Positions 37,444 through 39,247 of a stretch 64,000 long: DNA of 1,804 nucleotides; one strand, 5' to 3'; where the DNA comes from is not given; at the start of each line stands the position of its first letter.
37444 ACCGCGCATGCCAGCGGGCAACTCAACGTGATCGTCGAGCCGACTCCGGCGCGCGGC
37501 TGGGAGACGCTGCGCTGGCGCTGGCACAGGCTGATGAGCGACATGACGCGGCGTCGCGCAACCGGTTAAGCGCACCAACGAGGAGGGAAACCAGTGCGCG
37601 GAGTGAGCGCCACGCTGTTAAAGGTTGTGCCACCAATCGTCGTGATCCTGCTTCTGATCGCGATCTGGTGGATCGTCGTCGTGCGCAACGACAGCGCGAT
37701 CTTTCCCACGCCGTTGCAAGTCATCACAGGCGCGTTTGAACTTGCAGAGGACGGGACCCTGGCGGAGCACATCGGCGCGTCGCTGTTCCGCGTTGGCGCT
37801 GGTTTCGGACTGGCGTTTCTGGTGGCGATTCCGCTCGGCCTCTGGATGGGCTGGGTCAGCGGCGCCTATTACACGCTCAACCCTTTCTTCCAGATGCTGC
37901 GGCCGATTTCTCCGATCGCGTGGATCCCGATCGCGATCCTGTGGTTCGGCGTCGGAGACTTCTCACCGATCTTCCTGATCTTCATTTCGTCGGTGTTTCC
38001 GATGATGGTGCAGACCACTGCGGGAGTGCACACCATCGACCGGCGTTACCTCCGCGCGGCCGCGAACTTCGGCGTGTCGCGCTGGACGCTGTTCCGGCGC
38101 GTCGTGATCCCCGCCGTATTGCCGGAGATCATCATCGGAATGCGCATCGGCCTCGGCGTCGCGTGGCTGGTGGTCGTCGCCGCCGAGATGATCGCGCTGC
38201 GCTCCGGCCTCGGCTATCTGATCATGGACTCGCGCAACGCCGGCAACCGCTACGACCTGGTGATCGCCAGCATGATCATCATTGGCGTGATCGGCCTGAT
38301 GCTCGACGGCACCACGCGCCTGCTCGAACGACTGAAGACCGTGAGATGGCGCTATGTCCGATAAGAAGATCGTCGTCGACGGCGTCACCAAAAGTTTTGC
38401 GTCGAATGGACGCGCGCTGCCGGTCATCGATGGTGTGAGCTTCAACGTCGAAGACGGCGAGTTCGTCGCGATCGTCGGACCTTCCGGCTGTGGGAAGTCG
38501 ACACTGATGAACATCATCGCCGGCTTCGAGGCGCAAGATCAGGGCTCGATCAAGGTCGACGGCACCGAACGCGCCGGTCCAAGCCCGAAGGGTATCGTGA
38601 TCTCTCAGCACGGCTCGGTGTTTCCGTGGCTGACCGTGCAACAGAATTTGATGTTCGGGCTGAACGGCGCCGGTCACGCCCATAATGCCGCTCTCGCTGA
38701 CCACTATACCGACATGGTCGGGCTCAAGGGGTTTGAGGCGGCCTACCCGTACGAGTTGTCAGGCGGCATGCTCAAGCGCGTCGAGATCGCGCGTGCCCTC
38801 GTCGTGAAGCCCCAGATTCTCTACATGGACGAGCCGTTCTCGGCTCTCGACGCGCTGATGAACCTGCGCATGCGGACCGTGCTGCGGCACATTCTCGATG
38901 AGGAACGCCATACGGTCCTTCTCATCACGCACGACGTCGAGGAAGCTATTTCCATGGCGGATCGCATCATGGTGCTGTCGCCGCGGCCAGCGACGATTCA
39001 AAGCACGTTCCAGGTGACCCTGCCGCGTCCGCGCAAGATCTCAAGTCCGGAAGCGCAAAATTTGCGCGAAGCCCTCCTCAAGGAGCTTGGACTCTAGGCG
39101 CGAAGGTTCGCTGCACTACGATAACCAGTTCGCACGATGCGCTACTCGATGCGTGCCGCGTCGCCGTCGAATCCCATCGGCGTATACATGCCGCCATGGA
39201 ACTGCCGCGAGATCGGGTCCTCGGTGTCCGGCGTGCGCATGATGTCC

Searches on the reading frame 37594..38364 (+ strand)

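Call 55: search_protein_families(library=pfam, proteins=[window:37594-38364:+], max_evalue=0.001)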
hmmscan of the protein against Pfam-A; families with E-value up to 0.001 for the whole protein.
window:37594-38364:+ (256 aa): 1 family
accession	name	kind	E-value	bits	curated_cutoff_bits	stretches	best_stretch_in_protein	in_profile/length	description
PF00528.27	BPD_transp_1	-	3.2e-21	76.3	26.4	1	78-246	1-180/184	Binding-protein-dependent transport system inner membrane component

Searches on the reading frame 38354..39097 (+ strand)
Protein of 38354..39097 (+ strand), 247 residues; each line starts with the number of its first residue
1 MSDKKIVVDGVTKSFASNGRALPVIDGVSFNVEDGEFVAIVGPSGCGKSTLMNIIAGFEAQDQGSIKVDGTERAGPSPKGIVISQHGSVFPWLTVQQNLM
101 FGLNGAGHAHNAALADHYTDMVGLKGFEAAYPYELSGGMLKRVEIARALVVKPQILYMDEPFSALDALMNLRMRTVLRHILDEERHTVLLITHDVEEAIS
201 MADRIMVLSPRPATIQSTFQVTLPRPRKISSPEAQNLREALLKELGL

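Call 55: search_protein_families(library=pfam, proteins=[window:38354-39097:+], max_evalue=0.001)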
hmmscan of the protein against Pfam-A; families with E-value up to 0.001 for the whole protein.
window:38354-39097:+ (247 aa): 3 families
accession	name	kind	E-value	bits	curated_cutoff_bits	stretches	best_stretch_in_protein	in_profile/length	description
PF00005.33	ABC_tran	-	7e-31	108.1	25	1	26-162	2-136/137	ABC transporter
PF13304.12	AAA_21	-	2e-06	28.5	27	0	37-58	1-22/304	AAA domain, putative AbiEii toxin, Type IV TA system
PF03193.22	RsgA_GTPase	-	0.00019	21.7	30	1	33-67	105-138/174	RsgA GTPase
